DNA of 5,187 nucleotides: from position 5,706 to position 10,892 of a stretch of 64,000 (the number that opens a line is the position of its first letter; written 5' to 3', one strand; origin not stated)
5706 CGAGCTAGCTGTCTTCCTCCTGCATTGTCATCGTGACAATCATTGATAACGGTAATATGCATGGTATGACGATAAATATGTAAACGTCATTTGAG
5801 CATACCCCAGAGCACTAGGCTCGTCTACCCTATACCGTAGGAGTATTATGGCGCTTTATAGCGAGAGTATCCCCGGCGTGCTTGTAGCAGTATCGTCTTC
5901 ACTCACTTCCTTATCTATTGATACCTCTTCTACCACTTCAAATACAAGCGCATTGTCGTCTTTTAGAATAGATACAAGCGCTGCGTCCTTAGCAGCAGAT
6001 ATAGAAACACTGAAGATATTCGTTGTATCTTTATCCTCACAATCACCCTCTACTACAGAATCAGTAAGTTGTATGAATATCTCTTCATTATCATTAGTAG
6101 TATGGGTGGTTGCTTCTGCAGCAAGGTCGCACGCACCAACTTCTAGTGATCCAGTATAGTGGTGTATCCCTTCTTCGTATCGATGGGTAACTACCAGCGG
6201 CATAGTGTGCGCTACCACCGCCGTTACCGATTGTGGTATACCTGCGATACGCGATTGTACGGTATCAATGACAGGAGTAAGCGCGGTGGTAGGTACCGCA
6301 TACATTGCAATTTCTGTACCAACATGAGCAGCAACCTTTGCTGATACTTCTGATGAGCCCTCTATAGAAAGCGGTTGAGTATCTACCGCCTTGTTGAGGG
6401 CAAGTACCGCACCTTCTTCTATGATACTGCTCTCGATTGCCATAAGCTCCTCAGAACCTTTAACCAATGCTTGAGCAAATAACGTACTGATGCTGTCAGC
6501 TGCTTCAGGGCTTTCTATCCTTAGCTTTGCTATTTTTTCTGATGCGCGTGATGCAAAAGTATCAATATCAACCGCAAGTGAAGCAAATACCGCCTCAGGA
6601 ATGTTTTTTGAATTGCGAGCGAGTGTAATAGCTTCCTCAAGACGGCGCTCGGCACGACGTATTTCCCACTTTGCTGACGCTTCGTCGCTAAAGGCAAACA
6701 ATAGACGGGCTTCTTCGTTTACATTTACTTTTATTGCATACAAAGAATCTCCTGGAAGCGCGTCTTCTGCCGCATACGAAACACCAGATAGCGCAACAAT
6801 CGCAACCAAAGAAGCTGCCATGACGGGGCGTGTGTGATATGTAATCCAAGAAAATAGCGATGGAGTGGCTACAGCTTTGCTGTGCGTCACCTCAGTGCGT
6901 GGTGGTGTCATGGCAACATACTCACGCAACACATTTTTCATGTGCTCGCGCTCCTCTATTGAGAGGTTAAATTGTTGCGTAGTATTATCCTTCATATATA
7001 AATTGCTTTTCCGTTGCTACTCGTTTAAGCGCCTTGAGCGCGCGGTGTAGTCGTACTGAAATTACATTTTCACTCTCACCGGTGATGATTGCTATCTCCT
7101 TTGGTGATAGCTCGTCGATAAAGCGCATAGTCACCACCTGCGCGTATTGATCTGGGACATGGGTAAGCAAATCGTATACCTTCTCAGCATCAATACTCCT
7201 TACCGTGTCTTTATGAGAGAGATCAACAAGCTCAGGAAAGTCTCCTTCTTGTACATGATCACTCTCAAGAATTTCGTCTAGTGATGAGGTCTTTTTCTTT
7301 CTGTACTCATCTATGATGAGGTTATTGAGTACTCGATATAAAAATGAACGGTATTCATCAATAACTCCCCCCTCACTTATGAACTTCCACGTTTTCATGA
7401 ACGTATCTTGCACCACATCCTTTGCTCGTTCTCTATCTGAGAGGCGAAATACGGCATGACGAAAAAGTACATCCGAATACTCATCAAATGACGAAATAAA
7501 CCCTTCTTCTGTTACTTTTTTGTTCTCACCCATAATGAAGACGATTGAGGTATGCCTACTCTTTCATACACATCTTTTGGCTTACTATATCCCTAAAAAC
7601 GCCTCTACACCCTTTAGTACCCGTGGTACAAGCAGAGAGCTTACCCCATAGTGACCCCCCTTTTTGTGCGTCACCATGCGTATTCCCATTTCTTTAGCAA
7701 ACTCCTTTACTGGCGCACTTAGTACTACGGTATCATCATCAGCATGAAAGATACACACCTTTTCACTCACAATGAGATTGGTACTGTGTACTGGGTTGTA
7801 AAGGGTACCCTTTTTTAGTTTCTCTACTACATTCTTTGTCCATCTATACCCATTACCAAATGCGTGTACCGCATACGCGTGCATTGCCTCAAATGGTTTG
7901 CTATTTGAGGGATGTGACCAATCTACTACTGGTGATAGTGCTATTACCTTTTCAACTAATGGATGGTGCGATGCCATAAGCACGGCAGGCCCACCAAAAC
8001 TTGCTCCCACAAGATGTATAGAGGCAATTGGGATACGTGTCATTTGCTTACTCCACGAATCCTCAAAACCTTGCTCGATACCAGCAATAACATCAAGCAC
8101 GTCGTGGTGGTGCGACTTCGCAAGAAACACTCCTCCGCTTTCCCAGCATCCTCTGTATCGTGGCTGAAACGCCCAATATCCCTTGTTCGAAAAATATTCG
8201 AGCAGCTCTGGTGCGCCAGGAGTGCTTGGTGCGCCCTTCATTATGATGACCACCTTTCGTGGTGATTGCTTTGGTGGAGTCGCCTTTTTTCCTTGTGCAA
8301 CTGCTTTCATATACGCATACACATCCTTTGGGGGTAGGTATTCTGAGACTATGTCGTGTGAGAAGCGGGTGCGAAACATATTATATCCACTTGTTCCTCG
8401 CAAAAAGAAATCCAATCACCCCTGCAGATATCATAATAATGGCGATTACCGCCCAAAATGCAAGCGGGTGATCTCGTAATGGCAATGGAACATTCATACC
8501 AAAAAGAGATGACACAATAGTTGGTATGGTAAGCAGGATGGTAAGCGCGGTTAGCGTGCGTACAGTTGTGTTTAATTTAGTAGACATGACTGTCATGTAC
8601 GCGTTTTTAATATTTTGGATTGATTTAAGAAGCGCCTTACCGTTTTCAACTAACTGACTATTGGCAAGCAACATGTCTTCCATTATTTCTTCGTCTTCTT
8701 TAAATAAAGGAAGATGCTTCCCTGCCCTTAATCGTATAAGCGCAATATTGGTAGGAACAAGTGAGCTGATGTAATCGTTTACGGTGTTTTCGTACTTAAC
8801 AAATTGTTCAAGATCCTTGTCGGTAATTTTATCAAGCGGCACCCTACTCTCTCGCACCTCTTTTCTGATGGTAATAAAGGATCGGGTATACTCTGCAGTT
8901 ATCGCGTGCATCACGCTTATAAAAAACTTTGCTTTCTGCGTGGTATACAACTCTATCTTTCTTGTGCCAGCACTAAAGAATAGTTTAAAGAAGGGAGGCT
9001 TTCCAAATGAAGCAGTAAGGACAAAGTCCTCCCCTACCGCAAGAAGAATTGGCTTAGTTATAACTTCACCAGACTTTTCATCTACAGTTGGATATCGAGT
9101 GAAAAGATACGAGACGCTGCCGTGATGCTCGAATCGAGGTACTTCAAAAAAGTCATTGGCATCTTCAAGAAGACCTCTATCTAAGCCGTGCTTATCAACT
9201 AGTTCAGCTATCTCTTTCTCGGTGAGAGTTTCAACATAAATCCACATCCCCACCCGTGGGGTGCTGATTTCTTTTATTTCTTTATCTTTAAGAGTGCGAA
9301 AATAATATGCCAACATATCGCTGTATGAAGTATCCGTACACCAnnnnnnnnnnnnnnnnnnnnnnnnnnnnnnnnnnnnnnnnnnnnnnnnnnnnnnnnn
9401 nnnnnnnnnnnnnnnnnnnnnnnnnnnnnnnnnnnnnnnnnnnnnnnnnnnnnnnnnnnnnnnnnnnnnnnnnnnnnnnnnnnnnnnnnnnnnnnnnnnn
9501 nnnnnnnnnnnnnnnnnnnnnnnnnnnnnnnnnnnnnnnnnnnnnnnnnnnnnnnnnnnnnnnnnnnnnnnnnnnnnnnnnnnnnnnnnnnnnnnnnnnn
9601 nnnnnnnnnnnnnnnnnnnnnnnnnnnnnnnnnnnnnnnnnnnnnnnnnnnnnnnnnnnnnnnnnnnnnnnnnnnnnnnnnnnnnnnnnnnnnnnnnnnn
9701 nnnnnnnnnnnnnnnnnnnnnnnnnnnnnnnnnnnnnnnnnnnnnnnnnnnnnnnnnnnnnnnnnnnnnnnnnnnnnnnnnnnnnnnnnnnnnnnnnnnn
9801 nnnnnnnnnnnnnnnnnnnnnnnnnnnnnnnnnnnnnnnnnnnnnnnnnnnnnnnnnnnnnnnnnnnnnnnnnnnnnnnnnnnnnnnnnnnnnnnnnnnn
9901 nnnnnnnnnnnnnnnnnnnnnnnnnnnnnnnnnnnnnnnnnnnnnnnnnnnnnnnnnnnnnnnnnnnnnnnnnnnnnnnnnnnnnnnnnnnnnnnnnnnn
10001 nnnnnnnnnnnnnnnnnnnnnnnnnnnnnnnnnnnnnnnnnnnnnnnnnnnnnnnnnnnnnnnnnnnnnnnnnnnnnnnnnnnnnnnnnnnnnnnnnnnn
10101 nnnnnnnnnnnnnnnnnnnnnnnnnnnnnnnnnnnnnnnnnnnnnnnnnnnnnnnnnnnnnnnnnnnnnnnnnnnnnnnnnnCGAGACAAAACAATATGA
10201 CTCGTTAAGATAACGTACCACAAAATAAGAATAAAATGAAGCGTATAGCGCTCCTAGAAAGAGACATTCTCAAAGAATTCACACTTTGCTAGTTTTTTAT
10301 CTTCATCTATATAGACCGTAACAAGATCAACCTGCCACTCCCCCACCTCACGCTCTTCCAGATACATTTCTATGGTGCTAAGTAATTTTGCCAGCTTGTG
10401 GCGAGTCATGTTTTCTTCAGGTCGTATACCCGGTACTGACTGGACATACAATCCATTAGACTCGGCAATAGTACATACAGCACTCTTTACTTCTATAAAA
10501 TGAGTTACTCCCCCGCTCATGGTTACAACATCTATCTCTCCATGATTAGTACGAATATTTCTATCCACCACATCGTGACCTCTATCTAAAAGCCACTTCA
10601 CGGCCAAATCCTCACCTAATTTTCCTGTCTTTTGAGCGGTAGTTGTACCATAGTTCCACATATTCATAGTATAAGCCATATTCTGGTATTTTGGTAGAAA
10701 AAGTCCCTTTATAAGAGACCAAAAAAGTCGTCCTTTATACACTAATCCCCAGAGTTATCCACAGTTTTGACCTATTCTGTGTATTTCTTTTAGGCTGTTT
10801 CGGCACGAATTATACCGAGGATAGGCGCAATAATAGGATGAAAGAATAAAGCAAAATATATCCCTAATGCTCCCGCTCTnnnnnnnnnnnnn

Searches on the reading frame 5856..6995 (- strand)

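Call 63: search_protein_families(library=pfam, proteins=[window:5856-6995:-], max_evalue=0.001)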
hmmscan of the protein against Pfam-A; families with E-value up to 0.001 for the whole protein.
window:5856-6995:- (379 aa): 1 family
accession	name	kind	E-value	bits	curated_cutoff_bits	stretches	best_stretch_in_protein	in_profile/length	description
PF18915.5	DUF5667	-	1.7e-06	28.8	27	1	79-157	2-80/99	Domain of unknown function (DUF5667)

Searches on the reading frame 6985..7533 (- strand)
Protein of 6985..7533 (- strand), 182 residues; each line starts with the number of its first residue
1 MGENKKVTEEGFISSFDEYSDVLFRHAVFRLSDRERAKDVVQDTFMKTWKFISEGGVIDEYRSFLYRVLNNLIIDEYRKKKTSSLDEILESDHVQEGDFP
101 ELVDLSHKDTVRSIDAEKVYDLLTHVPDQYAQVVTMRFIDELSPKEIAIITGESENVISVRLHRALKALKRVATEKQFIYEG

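Call 63: search_protein_families(library=pfam, proteins=[window:6985-7533:-], max_evalue=0.001)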
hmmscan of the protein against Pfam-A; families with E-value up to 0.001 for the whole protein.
window:6985-7533:- (182 aa): 3 families
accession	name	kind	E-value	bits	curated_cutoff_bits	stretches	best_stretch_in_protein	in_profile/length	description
PF08281.18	Sigma70_r4_2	-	1.2e-12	47.7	25.7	1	117-169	2-54/54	Sigma-70, region 4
PF04542.20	Sigma70_r2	-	1.6e-10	41.1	24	1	17-81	3-69/71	Sigma-70 region 2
PF04545.22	Sigma70_r4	-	3.4e-08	33.3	24.1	1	123-170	2-49/50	Sigma-70, region 4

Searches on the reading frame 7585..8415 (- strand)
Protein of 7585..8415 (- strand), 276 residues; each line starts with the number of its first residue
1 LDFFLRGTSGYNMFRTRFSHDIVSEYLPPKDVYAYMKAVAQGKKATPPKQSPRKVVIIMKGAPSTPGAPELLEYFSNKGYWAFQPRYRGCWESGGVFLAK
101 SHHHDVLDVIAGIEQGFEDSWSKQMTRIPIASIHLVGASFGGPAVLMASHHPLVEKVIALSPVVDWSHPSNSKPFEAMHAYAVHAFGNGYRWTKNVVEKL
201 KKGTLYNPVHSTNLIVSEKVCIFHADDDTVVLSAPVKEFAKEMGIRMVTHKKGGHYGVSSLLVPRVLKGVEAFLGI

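Call 63: search_protein_families(library=pfam, proteins=[window:7585-8415:-], max_evalue=0.001)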
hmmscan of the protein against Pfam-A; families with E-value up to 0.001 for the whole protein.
window:7585-8415:- (276 aa): 2 families
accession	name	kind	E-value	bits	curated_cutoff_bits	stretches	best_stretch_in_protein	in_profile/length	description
PF12146.15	Hydrolase_4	-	2.4e-05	24.2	27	0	51-178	2-125/239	Serine aminopeptidase, S33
PF00326.27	Peptidase_S9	-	3.4e-05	23.9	22.6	1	73-244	8-171/213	Prolyl oligopeptidase family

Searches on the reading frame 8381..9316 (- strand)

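Call 63: search_protein_families(library=pfam, proteins=[window:8381-9316:-], max_evalue=0.001)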
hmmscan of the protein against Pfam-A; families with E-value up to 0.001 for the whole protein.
window:8381-9316:- (311 aa): 2 families
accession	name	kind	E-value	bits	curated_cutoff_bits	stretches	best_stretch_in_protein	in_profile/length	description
PF01544.23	CorA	-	5.3e-41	141.3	27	1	24-307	5-292/292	CorA-like Mg2+ transporter protein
PF20990.2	DUF2207_C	-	0.00039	20.6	33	1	145-306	41-185/247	Predicted membrane protein (DUF2207) C-terminal domain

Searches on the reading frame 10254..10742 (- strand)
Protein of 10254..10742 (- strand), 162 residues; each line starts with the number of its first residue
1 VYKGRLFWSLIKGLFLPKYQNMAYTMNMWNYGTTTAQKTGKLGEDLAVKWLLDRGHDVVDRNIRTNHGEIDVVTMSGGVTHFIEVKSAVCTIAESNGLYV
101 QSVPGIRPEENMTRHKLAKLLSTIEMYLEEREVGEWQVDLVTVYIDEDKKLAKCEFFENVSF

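Call 63: search_protein_families(library=pfam, proteins=[window:10254-10742:-], max_evalue=0.001)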
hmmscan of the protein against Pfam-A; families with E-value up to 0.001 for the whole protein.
window:10254-10742:- (162 aa): 1 family
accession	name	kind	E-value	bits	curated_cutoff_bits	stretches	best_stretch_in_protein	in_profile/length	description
PF02021.23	UPF0102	-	1.1e-14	54.9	23.6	1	43-143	1-80/80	Uncharacterised protein family UPF0102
